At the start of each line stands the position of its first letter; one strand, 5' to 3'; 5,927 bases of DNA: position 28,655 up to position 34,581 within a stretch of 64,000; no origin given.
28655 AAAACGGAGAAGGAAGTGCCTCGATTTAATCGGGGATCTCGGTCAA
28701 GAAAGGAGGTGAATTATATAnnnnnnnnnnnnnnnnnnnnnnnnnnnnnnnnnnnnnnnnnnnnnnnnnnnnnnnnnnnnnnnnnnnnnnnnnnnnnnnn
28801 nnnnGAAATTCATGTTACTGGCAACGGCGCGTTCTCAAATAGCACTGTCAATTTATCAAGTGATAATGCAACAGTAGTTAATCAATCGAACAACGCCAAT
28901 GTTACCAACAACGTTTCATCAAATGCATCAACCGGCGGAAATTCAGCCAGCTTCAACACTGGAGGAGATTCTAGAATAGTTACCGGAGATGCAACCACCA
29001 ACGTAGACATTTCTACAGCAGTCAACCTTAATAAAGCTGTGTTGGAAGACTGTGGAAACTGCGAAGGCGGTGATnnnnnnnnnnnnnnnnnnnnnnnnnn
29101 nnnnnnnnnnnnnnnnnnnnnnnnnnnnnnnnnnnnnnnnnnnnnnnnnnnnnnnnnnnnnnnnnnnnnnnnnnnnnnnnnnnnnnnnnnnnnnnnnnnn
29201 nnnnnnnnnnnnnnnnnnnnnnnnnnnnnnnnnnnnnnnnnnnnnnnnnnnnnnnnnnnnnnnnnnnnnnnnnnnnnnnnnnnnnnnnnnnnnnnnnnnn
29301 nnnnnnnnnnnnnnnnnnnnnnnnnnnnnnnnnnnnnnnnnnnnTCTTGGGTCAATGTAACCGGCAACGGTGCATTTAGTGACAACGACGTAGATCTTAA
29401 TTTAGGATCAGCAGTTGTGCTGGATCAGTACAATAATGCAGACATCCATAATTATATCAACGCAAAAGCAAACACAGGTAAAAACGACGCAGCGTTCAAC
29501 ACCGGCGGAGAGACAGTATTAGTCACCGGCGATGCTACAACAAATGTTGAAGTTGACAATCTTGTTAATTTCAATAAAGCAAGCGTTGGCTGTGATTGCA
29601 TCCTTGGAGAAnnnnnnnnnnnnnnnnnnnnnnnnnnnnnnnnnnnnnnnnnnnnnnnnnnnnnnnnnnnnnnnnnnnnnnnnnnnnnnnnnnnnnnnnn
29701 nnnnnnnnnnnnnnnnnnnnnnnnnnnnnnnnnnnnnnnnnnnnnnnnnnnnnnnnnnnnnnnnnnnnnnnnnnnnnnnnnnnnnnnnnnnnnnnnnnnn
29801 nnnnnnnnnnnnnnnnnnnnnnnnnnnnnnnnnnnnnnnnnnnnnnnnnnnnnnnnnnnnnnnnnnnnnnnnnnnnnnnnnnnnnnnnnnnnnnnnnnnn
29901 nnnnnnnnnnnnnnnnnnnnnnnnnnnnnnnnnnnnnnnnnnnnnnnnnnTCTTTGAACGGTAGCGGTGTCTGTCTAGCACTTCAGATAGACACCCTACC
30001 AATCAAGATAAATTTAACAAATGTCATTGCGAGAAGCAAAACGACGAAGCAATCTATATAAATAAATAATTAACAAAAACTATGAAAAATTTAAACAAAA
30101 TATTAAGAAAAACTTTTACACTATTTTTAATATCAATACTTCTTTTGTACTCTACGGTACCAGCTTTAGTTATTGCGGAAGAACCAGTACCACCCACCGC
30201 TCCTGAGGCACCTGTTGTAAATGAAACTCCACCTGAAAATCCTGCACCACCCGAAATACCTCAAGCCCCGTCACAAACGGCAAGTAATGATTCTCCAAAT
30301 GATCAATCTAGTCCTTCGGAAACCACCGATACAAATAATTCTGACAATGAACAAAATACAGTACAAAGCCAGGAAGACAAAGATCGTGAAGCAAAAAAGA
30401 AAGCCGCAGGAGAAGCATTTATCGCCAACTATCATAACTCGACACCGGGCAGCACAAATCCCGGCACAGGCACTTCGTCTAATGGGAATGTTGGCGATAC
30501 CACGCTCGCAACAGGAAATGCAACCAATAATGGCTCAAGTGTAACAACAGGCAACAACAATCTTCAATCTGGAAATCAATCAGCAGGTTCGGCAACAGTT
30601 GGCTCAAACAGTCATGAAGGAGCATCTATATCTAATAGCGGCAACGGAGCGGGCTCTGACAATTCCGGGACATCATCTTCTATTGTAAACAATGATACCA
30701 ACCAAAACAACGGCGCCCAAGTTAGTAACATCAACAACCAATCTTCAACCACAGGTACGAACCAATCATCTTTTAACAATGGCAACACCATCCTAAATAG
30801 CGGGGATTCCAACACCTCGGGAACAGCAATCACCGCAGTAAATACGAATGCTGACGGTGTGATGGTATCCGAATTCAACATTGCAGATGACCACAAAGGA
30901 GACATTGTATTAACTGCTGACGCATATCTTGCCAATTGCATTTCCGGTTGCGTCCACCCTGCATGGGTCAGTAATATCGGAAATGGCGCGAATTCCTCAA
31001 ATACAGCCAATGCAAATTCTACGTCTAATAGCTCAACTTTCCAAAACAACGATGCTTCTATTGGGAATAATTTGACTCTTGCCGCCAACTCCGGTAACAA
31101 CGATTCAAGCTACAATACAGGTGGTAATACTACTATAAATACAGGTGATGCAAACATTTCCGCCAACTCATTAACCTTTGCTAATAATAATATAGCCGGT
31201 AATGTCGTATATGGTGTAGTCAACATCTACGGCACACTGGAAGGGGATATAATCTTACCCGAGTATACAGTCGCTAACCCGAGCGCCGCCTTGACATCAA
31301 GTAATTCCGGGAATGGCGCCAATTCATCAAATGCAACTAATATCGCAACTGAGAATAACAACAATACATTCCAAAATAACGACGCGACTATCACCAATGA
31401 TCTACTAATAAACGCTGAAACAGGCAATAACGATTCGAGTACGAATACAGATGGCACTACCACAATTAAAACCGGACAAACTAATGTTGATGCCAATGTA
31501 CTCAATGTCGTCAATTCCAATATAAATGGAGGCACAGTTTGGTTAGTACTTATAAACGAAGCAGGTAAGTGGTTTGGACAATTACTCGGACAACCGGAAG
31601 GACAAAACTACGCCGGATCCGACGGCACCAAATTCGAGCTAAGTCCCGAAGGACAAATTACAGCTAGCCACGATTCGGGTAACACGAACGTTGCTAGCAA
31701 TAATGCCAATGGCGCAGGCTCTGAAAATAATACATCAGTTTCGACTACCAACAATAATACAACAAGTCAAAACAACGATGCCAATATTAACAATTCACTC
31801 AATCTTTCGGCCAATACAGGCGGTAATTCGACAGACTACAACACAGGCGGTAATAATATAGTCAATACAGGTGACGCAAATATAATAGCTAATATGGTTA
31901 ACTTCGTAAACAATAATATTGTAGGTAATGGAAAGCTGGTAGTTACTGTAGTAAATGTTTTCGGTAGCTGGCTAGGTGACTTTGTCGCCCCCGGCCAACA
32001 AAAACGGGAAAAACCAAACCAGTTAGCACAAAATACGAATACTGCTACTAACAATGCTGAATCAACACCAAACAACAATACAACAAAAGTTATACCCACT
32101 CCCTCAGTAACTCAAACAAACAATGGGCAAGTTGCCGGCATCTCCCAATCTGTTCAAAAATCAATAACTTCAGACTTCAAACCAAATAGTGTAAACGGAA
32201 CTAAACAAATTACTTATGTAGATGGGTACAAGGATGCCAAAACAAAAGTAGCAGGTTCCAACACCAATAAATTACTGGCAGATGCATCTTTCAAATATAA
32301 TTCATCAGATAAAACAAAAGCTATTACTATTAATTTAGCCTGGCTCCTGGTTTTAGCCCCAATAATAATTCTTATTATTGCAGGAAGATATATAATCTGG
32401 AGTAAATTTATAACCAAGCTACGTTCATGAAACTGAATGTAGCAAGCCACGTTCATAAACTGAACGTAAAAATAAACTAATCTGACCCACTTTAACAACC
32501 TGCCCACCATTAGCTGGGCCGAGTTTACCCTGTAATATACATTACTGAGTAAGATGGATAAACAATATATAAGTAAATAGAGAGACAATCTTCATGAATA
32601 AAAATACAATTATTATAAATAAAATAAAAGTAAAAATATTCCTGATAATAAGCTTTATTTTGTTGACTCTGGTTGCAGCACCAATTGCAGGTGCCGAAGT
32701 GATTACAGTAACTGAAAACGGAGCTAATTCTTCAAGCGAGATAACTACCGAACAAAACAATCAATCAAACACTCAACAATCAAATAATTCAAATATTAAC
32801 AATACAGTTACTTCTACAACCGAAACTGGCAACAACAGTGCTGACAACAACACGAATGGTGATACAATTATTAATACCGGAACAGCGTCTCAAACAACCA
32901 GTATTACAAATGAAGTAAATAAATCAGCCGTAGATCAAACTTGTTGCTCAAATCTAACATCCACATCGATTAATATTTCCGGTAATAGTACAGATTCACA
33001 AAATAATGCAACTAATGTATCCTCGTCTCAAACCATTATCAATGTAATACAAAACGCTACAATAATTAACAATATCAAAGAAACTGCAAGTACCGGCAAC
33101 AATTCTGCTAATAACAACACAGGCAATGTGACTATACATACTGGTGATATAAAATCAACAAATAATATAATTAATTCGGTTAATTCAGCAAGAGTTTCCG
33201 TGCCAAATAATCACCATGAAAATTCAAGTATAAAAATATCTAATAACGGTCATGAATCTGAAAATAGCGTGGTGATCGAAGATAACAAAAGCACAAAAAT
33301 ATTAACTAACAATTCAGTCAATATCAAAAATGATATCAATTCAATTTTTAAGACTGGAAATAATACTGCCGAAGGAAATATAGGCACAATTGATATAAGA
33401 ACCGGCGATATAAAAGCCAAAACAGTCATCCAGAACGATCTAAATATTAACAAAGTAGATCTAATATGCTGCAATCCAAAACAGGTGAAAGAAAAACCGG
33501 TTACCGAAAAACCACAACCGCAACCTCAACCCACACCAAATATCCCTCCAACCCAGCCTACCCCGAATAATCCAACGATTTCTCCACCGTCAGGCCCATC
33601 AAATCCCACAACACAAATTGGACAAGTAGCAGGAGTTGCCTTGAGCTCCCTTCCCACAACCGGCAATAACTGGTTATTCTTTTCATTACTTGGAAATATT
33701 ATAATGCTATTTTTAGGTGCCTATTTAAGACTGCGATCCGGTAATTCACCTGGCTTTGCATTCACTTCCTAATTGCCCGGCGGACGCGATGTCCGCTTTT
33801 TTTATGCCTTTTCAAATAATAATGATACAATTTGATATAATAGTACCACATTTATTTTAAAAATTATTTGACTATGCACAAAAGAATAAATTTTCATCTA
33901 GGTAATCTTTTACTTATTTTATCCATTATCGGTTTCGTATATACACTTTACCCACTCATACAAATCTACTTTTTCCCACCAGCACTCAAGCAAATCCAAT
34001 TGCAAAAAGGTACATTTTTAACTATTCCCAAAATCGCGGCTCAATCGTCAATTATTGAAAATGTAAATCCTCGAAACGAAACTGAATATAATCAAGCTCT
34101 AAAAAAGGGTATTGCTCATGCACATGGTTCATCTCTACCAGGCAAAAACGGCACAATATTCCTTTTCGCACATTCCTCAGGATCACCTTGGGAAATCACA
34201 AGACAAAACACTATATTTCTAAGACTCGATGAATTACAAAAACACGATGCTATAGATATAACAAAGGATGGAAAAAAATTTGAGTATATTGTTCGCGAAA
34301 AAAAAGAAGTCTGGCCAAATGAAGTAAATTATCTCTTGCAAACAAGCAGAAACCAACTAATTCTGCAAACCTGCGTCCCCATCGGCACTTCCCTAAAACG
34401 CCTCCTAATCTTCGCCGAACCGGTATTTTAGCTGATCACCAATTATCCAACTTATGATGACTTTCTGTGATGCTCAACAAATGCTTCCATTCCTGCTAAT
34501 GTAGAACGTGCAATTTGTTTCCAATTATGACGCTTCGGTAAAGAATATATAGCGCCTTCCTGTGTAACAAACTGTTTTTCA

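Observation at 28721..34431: Surface locus A: three adjacent secreted proteins sharing a novel ~90-100 aa N/S/T/G-rich repeat, one LPTTG-anchored, followed by a sortase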

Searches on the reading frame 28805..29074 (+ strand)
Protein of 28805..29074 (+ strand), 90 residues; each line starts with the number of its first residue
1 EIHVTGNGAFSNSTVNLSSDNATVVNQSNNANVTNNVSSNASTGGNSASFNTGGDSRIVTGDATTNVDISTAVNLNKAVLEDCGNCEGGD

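Call 26: search_solved_structures(query=A2, max_evalue=10, show_alignments=2)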
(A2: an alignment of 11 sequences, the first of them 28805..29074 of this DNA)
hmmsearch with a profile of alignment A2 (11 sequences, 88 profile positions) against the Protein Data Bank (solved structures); distinct sequences matched with E-value up to 10: 0.

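Call 27: find_homologous_proteins(query=A2, max_evalue=0.001)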
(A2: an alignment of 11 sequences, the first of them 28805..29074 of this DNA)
Query A2 (11 sequences) (90 aa, profile of the alignment): 78 proteins with E <= 0.001 among 1665 candidates.
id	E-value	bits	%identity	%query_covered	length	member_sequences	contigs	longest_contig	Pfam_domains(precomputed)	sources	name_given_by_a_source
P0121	9.0e-23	98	47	99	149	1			-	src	-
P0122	9.7e-21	92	50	84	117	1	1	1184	-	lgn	-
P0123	3.2e-20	90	45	94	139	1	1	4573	-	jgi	jgi:hypothetical protein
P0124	7.0e-20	89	54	91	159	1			-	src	-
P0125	3.5e-19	87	45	91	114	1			-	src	-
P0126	3.5e-19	87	51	92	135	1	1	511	-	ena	-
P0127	9.3e-19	85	47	99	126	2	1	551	-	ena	-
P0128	5.6e-18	83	46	91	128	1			-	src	-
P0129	1.4e-17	81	49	94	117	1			-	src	-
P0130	8.8e-17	79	53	83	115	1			-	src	-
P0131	2.6e-16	77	69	36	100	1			-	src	-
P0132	5.8e-16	76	51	57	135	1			-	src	-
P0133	7.5e-16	76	55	86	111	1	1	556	-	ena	-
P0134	1.0e-15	75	46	93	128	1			-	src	-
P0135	1.1e-15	75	42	81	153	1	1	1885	-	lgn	-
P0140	8.4e-15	72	49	92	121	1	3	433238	-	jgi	jgi:hypothetical protein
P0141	2.5e-14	71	47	81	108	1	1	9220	-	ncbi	-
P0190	2.6e-6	45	47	54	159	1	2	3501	-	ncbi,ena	-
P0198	1.1e-4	40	50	29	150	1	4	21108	-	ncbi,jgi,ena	-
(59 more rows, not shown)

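Call 35: search_protein_representatives(alignment_id=A2)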
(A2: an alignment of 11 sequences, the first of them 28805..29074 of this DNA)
Query: 11 sequences, 88 profile positions. Proteins with E-value up to 0.001 (for the whole library): 3299; up to 1e-10: 2226; up to 1e-30: 808. The best 150 are listed.
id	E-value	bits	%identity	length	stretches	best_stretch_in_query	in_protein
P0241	3.5e-99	341.3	-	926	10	3-75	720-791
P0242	9.0e-96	330.4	-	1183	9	3-81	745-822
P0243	7.5e-90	311.4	-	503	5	3-84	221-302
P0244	1.7e-88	307.1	-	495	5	2-84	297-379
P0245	1.2e-87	304.4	-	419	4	3-85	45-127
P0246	2.0e-87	303.6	-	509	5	2-81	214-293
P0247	4.7e-86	299.2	-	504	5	2-85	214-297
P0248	1.2e-85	298.0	-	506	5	2-84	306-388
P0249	9.4e-85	295.0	-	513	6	4-86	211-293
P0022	1.1e-82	288.5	-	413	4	1-86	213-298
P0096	1.2e-79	278.7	-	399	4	1-81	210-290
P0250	2.0e-78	274.7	-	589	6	4-75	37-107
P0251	2.4e-78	274.5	-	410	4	2-83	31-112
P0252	7.4e-78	272.9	-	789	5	4-81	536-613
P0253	1.0e-77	272.5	-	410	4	2-85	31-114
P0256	5.5e-76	266.9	-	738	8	3-83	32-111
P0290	6.8e-69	244.2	-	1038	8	3-79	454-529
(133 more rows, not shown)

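Call 66: list_cluster_members(proteins=[P0241, P0242, P0243, P0250, P0256, P0290, P0140, P0141, P0190, P0198])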
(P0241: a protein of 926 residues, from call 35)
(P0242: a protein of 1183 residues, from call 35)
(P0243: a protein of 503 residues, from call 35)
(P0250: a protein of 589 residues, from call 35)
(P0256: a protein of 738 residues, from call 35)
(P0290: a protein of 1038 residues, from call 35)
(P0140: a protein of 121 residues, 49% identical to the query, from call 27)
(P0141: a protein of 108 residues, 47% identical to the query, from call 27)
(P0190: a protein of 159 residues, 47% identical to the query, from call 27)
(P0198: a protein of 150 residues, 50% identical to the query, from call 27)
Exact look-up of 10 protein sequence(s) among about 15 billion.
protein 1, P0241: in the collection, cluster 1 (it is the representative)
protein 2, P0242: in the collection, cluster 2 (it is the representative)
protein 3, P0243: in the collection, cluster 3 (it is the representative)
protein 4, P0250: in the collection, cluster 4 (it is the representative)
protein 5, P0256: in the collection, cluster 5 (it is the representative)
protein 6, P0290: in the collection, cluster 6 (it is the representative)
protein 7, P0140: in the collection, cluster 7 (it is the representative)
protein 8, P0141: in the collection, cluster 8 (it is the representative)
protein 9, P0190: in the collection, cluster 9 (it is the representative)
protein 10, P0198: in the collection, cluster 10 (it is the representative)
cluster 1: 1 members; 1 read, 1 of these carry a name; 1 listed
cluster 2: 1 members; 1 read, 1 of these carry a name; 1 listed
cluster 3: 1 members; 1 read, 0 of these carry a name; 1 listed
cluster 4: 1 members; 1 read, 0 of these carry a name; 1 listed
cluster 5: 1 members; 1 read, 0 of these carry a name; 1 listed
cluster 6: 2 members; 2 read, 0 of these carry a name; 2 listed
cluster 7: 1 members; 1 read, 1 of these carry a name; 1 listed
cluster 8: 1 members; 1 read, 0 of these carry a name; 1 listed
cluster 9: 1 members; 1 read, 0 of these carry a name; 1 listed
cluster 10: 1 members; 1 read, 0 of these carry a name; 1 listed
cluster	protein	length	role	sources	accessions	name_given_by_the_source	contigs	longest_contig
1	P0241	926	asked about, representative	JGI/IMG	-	hypothetical protein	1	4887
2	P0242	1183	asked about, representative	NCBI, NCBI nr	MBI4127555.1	MAG: hypothetical protein HY459_00640 [Parcubacteria group bacterium] | hypothetical protein [Parcubacteria group bacterium]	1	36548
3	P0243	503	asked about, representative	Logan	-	-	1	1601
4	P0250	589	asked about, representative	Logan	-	-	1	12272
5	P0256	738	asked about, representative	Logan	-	-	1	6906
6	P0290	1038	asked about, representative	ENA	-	-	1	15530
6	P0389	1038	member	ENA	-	-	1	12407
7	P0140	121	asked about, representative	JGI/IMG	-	hypothetical protein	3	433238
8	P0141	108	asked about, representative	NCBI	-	-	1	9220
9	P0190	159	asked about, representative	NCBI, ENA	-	-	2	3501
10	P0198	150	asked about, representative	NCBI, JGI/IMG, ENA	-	-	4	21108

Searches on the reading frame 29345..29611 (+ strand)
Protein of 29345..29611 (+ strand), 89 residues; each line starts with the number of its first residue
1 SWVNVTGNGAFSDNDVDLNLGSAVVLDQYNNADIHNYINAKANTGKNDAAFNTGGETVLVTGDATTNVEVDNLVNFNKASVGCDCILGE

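Call 59: predict_structure(alignment_id=A3)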
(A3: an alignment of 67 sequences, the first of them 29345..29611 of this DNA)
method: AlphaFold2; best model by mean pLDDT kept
length: 89 residues; sequences in the alignment: 67
mean_pLDDT: 57.9   pTM: 0.24
mean pLDDT of the five models: 57.9, 53.7, 50.2, 44.2, 43.2
residues with pLDDT >= 90: 0; 70-90: 0; 50-70: 84; < 50: 5
segments of 3 or more residues with pLDDT < 50: 87-89
pLDDT, mean of each block of 10 residues (from residue 1): 60 61 56 57 58 59 62 56 51
secondary structure: DSSP gave nothing for this model
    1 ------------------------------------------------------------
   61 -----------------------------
elements in order:

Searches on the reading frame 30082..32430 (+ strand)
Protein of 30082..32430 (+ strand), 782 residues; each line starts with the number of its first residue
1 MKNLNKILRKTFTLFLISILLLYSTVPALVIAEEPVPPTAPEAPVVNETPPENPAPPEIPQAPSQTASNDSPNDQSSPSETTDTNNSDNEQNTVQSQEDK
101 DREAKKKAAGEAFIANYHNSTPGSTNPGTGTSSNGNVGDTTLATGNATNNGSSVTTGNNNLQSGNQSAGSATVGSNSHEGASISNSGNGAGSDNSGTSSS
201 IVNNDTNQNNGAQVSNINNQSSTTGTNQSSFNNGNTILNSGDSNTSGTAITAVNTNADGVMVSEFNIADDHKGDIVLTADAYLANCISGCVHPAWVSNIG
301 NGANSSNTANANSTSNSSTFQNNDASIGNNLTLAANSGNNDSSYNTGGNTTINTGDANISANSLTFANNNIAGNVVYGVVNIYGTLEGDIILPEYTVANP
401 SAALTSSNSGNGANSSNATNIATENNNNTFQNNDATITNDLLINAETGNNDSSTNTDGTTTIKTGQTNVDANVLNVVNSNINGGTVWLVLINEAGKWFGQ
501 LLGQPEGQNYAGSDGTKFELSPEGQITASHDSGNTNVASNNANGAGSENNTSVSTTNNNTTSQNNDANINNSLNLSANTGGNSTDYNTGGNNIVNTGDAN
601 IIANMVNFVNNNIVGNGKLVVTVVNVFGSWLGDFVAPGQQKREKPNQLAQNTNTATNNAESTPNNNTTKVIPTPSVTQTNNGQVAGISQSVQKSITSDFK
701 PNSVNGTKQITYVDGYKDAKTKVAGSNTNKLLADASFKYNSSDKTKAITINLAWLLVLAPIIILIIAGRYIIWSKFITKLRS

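Call 3: search_protein_families(library=pfam, proteins=[window:30082-32430:+], max_evalue=1)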
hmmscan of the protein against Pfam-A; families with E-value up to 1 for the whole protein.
window:30082-32430:+ (782 aa): 0 families

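Call 4: search_protein_families(library=ncbifam, proteins=[window:30082-32430:+], max_evalue=1)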
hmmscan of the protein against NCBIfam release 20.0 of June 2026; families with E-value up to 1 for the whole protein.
window:30082-32430:+ (782 aa): 1 family
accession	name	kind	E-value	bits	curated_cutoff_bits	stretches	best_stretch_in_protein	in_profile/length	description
NF006476.0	PRK08878.1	equivalog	0.1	11.9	322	1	740-777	53-90/317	cobalamin biosynthesis family protein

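Call 80: list_cluster_members(proteins=[P0001, P0199, window:30082-32430:+, window:33868-34431:+])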
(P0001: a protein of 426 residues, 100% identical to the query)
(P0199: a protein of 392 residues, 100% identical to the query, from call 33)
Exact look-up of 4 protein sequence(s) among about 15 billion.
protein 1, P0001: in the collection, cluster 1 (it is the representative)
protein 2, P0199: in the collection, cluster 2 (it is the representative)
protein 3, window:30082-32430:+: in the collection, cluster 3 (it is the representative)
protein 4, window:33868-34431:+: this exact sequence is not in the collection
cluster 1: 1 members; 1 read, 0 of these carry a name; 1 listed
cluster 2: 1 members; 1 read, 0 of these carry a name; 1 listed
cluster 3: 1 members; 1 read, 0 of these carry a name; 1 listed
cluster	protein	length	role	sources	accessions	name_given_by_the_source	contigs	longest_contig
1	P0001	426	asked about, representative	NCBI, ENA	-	-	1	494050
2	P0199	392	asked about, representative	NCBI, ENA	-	-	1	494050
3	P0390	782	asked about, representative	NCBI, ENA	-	-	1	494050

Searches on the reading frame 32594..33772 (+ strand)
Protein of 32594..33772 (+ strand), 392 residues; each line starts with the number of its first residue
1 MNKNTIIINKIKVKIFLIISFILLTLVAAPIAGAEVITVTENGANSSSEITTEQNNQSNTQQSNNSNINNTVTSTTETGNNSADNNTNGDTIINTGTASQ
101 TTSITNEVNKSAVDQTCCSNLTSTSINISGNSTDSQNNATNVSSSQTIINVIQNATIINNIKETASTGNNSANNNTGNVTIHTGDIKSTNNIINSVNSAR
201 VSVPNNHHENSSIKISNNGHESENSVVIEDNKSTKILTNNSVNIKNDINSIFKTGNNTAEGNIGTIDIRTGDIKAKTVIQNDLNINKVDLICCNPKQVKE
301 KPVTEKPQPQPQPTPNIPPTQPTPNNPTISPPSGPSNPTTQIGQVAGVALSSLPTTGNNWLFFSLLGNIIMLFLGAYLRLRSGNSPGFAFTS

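Call 3: search_protein_families(library=pfam, proteins=[window:32594-33772:+], max_evalue=1)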
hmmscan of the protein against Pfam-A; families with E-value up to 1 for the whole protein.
window:32594-33772:+ (392 aa): 0 families

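Call 4: search_protein_families(library=ncbifam, proteins=[window:32594-33772:+], max_evalue=1)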
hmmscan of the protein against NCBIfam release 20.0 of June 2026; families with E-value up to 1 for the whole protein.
window:32594-33772:+ (392 aa): 0 families

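Call 33: find_homologous_proteins(query=window:32594-33772:+)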
Query window:32594-33772:+ (392 aa): 42 proteins with E <= 0.001 among 8000 candidates.
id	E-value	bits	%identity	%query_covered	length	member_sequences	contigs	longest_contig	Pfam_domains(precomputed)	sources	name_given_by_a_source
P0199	2.0e-234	795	100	100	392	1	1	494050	-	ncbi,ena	-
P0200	1.3e-97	345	53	96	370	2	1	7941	-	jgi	jgi:hypothetical protein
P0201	7.2e-97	343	50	96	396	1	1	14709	-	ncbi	-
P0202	2.0e-94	335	53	98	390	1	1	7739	-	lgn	-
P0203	3.4e-93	331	51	96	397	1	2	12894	-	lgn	-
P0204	1.4e-92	329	50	98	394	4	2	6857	-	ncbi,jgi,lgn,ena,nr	ncbi:hypothetical protein KKF69_07130 [Patescibacteria group bacterium]|nr:hypothetical protein [Pat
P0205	3.6e-92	328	49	98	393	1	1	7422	-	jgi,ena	-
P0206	1.4e-77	280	47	98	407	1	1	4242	-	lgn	-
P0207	8.3e-66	241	43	95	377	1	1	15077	-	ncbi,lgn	-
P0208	1.0e-64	237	39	98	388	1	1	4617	-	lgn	-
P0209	2.4e-63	233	41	99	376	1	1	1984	-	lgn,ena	-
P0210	4.1e-63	232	43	94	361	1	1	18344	-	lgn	-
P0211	1.2e-62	230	39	96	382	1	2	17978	-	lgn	-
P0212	1.6e-61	227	42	94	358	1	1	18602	-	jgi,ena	jgi:hypothetical protein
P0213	1.2e-60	224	41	97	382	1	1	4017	-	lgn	-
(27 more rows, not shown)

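Call 57: find_encoding_contigs(protein=P0199, flank=2000, max_places=2)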
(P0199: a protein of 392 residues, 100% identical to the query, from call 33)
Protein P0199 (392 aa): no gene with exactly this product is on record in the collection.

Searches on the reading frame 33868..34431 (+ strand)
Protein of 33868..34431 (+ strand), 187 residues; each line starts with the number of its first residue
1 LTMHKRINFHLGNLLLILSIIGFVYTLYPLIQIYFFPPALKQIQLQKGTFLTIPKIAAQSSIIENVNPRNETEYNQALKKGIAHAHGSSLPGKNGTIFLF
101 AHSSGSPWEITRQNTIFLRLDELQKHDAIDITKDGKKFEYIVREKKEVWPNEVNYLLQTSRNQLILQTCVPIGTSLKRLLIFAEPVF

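Call 3: search_protein_families(library=pfam, proteins=[window:33868-34431:+], max_evalue=1)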
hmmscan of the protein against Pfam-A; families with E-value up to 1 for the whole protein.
window:33868-34431:+ (187 aa): 2 families
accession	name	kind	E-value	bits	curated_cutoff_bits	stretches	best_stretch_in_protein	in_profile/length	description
PF04203.18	Sortase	-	8.1e-23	81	26.6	1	51-186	1-125/125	Sortase domain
PF24563.1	KH_Mug60-KHD4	-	0.039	14.2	27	1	40-64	22-46/70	Mug60/KHD4 KH type I domain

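Call 4: search_protein_families(library=ncbifam, proteins=[window:33868-34431:+], max_evalue=1)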
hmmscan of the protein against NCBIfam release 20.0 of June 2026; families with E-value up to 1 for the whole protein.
window:33868-34431:+ (187 aa): 8 families
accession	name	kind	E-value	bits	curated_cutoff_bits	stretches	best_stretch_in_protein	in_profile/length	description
NF033745.1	class_C_sortase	subfamily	5.2e-17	62.3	160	1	49-183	94-218/220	class C sortase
NF033746.1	class_D_sortase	subfamily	7e-15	55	165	1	49-186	11-134/135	class D sortase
NF058671.1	sortase_SrtD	exception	1.6e-14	54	140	1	49-184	65-186/187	class D sortase, LPxTATN-specific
TIGR01076.1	sortase_fam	subfamily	4.9e-14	52.3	39.35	1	74-184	19-126/136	sortase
NF033747.1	class_E_sortase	subfamily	1.5e-06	28.2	160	1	49-184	72-204/211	class E sortase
NF033748.1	class_F_sortase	subfamily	3e-06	26.9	166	1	43-169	6-133/155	class F sortase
TIGR03784.1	marine_sortase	equivalog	6.6e-05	22.6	158.25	1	113-172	99-159/174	class GN sortase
NF053836.1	sortase_YLP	equivalog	0.022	14.6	125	1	118-186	124-194/195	putative sortase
